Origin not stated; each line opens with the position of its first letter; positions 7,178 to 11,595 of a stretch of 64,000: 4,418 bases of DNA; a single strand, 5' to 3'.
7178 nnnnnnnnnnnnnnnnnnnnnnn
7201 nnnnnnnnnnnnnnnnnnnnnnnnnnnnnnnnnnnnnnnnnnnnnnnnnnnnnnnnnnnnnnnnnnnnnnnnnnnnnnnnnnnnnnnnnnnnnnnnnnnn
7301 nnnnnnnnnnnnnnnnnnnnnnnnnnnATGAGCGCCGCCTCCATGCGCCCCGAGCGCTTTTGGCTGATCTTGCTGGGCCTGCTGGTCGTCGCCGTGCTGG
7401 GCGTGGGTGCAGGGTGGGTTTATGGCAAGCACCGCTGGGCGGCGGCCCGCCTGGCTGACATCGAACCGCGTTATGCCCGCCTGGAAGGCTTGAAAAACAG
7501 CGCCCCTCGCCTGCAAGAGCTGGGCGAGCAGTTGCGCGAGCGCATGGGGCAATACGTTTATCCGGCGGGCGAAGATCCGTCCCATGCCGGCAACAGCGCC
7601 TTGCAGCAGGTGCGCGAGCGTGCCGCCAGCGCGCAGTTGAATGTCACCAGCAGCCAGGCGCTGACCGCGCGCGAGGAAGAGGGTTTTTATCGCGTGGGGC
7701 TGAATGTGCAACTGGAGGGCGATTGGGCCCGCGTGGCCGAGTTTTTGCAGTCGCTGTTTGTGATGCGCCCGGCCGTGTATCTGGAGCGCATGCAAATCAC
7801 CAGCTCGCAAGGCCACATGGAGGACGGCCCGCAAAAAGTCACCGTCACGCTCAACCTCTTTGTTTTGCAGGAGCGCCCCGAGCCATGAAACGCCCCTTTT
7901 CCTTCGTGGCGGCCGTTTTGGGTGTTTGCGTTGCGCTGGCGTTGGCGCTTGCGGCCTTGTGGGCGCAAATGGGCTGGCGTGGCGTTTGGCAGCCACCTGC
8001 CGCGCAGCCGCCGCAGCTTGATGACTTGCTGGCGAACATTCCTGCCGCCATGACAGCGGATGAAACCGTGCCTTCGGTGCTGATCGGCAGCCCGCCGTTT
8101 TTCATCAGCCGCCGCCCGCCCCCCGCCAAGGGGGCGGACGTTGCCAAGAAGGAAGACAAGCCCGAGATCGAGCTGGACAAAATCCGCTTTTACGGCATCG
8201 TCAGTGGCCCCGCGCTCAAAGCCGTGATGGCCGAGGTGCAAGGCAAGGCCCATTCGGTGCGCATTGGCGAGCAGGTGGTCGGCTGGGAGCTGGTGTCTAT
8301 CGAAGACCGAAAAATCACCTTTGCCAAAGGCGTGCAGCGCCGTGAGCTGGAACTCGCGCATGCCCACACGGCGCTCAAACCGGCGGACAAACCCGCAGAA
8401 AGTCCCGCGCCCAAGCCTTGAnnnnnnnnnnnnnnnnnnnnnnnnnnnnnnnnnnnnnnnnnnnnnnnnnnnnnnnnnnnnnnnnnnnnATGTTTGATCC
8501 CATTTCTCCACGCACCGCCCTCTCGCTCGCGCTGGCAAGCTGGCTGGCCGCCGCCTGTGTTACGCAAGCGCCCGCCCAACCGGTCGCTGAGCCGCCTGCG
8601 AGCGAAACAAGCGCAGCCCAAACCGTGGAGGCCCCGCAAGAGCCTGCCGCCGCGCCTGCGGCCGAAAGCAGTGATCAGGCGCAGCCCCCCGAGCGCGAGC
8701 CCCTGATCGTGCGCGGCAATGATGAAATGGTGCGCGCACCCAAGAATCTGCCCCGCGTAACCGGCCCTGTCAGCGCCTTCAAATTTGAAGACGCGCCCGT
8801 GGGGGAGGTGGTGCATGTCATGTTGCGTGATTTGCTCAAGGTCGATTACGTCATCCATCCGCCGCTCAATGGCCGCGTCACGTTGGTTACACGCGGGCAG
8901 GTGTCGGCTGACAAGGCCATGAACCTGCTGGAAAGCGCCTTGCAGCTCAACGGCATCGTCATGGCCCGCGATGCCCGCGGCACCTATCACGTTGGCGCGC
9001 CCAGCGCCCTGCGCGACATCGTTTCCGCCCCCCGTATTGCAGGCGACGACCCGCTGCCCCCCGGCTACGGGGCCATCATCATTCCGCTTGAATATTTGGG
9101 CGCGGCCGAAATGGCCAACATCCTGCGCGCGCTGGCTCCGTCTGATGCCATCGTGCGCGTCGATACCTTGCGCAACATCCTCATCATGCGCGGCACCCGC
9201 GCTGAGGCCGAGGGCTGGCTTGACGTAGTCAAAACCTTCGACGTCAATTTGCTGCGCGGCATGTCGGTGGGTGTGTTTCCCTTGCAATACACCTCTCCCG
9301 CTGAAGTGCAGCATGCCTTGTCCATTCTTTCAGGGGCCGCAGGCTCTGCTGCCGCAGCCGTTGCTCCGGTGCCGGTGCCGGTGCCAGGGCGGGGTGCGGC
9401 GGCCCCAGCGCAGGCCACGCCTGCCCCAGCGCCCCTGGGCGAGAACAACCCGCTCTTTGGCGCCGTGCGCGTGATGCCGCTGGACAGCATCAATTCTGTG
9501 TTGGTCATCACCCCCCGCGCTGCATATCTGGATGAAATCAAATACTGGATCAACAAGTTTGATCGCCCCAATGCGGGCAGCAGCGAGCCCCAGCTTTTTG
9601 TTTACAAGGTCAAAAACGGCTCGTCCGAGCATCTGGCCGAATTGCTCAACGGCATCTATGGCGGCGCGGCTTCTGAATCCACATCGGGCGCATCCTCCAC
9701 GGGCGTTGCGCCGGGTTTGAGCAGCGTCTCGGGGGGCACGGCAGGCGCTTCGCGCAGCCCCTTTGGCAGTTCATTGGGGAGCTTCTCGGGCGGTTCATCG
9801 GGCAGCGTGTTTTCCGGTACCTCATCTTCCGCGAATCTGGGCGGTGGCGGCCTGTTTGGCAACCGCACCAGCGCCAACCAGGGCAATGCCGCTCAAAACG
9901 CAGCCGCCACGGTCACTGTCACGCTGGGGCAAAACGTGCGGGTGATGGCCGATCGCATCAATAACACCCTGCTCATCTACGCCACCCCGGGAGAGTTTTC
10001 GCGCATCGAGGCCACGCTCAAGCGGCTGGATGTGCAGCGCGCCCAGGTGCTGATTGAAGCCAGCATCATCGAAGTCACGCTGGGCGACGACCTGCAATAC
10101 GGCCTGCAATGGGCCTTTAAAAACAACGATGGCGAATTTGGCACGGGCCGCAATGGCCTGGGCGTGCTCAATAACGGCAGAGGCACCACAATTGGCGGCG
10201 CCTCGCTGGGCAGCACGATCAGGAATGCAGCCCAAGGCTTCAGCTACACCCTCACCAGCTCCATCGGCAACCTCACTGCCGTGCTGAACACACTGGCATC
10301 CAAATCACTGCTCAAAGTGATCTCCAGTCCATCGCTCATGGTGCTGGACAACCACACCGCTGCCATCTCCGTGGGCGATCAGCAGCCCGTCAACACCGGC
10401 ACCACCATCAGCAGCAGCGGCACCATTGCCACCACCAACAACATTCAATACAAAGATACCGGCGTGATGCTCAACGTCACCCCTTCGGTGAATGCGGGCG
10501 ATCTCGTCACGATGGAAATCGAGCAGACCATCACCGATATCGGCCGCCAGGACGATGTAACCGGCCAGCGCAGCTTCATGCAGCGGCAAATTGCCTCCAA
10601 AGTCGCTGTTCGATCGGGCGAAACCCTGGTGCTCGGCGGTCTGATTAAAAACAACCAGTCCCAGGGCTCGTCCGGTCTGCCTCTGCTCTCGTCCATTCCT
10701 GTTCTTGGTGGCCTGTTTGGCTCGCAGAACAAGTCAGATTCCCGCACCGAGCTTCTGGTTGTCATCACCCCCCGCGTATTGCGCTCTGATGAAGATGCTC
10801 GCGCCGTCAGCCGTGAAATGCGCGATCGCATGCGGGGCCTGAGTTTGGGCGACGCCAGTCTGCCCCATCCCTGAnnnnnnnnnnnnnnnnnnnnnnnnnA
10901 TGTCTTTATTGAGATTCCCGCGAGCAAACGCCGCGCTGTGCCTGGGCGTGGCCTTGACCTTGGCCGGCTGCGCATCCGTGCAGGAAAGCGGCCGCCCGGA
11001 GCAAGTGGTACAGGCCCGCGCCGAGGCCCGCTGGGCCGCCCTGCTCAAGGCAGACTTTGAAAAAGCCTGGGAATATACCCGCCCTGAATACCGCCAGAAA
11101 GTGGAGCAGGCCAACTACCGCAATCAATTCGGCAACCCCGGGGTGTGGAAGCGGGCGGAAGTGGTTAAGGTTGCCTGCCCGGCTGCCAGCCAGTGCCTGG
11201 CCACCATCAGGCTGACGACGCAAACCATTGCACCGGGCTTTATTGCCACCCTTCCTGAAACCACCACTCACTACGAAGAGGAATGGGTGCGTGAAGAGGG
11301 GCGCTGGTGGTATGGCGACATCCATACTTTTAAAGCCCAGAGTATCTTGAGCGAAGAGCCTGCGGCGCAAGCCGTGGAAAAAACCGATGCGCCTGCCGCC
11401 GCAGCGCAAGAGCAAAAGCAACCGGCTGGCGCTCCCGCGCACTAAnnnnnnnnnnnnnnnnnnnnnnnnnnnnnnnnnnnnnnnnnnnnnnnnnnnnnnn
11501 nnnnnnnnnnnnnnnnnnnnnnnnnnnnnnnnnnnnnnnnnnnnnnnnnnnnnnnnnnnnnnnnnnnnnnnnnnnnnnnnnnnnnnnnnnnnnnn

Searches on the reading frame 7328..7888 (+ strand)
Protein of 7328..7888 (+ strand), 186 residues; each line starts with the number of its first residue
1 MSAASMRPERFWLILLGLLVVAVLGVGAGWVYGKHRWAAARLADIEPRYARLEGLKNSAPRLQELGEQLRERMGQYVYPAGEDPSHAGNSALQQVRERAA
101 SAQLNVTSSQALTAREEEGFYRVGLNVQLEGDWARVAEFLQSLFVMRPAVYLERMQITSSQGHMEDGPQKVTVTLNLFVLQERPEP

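Call 3: search_protein_families(library=pfam, proteins=[window:7328-7888:+], max_evalue=0.01)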
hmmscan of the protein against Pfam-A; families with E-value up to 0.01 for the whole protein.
window:7328-7888:+ (186 aa): 2 families
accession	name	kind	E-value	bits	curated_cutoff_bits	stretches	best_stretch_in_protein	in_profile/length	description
PF10741.14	T2SSM_b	-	1.4e-16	60.8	21.7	1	75-180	3-110/111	Type II secretion system (T2SS), protein M subtype b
PF04350.18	PilO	-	2.3e-05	25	22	1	53-165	16-128/145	Pilus assembly protein, PilO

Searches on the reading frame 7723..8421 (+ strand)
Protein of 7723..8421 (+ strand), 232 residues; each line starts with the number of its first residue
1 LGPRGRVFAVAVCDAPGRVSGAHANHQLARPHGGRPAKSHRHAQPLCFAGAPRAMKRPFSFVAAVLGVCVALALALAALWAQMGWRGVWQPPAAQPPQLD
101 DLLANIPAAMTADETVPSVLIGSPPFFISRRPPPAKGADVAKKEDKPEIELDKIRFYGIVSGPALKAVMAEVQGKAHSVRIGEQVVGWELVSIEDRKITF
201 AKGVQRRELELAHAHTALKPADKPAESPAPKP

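Call 3: search_protein_families(library=pfam, proteins=[window:7723-8421:+], max_evalue=0.01)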
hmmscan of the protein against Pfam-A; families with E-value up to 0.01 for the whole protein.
window:7723-8421:+ (232 aa): 0 families

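Call 9: search_protein_families(library=ncbifam, proteins=[window:7723-8421:+], max_evalue=0.01)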
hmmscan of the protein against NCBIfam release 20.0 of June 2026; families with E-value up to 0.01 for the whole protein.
window:7723-8421:+ (232 aa): 2 families
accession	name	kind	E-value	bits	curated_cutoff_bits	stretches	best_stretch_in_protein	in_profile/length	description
NF041515.1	GspC_delta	equivalog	9.1e-06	25.6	150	1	64-229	7-181/311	type II secretion system protein GspC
NF041616.1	T2SS_C_SYNERG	exception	0.00051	19.5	200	1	86-232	25-175/296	type II secretion system protein GspC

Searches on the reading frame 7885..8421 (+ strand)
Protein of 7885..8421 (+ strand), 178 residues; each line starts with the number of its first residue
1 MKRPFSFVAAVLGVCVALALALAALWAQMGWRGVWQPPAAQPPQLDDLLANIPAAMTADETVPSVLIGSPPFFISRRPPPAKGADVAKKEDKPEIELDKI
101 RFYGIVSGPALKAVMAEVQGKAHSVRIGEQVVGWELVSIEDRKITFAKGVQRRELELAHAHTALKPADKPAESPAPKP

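Call 40: search_protein_families(library=pfam, proteins=[window:7885-8421:+], max_evalue=5)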
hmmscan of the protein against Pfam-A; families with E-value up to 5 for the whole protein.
window:7885-8421:+ (178 aa): 3 families
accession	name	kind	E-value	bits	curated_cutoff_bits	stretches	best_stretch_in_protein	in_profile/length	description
PF11356.14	T2SSC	-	0.0066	16.7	27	1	18-133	3-116/141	Type II secretion system protein C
PF17456.7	TcpS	-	0.012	15.9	28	1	87-150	89-150/155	Toxin-coregulated pilus protein S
PF18630.7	Peptidase_M60_C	-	0.038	14.7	26.2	1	114-147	2-36/65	Peptidase M60 C-terminal domain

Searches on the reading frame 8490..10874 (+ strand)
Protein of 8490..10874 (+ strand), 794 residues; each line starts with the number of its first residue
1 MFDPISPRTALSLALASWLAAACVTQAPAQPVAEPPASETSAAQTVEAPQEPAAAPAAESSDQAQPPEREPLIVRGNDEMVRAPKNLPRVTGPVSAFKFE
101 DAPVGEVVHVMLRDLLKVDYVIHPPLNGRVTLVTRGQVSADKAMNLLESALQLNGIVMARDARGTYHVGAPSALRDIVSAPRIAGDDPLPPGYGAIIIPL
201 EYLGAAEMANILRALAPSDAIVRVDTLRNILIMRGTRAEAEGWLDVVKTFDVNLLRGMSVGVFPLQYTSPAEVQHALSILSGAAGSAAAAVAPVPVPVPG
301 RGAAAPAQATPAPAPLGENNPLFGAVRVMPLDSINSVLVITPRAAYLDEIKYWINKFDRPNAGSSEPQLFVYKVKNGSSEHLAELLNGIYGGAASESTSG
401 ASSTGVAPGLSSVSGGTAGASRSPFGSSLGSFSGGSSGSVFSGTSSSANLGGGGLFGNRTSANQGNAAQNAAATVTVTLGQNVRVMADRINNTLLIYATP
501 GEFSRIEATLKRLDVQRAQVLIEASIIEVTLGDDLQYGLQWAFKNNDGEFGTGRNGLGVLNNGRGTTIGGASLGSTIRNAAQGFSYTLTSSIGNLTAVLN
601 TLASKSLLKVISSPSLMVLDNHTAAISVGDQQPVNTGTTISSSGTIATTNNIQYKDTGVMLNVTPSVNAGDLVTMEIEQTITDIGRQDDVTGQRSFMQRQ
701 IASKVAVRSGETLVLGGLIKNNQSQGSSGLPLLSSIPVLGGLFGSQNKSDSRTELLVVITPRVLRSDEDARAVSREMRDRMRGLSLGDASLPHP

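Call 4: search_protein_families(library=pfam, proteins=[window:8490-10874:+], max_evalue=0.01)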
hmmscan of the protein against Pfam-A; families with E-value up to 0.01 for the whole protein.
window:8490-10874:+ (794 aa): 3 families
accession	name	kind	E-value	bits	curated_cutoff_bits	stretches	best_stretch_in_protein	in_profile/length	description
PF00263.26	Secretin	-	1.5e-49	168.3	27.5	1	602-765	2-169/169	Bacterial type II and III secretion system protein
PF03958.22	Secretin_N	-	6.5e-25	87.6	28.2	3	370-519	2-69/69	Bacterial type II/III secretion system short domain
PF21305.2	type_II_gspD_N0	-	2.5e-07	30.9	27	1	98-167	2-70/71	GspD-like, N0 domain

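Call 9: search_protein_families(library=ncbifam, proteins=[window:8490-10874:+], max_evalue=0.01)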
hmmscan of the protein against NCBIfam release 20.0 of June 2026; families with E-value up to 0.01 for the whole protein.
window:8490-10874:+ (794 aa): 8 families
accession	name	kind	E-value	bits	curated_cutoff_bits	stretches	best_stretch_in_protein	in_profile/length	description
TIGR02517.1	type_II_gspD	equivalog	2e-136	455.9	351.35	1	97-774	1-600/600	type II secretion system secretin GspD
TIGR02515.1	IV_pilus_PilQ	subfamily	5.7e-52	177.1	284.35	1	472-764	124-427/428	type IV pilus secretin PilQ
TIGR02519.1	pilus_MshL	equivalog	6.2e-47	160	250.2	1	491-764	7-290/290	pilus (MSHA type) biogenesis protein MshL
TIGR02516.1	type_III_yscC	equivalog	4.9e-34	117.7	238.45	1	474-765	194-462/463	type III secretion system outer membrane ring subunit SctC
NF010083.0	PRK13568.1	equivalog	1.8e-30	106.1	554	1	462-765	131-418/419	DNA uptake porin HofQ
NF007851.2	PRK10560.1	exception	3.4e-26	92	598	1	468-765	129-410/412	DNA uptake porin HofQ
NF011873.0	PRK15346.1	equivalog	7e-19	67.9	524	1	468-759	222-489/499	EscC/YscC/HrcC family type III secretion system outer membrane ring protein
NF042912.1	Amuc_1098_fam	equivalog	1.4e-12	46.5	750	1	696-764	728-796/805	Amuc_1098 family type IV pilus outer membrane protein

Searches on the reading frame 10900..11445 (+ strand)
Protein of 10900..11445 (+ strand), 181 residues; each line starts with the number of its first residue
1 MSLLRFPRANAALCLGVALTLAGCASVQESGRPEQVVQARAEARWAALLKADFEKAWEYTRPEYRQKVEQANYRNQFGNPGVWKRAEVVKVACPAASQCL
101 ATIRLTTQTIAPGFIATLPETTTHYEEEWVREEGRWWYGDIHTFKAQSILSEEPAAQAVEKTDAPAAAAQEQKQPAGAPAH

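Call 4: search_protein_families(library=pfam, proteins=[window:10900-11445:+], max_evalue=0.01)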
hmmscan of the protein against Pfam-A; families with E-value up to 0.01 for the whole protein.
window:10900-11445:+ (181 aa): 0 families

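Call 9: search_protein_families(library=ncbifam, proteins=[window:10900-11445:+], max_evalue=0.01)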
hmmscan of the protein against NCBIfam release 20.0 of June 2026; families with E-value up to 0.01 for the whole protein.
window:10900-11445:+ (181 aa): 0 families

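Call 40: search_protein_families(library=pfam, proteins=[window:10900-11445:+], max_evalue=5)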
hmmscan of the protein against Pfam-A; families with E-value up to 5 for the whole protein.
window:10900-11445:+ (181 aa): 1 family
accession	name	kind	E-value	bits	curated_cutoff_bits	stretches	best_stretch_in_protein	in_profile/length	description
PF16156.12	DUF4864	-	0.028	15.1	27.1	1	39-88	10-62/117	Domain of unknown function (DUF4864)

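Call 55: search_solved_structures(query=A2, max_evalue=10)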
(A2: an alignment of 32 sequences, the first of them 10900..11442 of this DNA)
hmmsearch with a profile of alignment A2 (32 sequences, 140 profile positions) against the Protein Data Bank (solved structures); distinct sequences matched with E-value up to 10: 1.
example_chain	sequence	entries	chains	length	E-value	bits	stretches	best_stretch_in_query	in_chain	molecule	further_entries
5trv_A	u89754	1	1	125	1.2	12.3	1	34-108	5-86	denovo NTF2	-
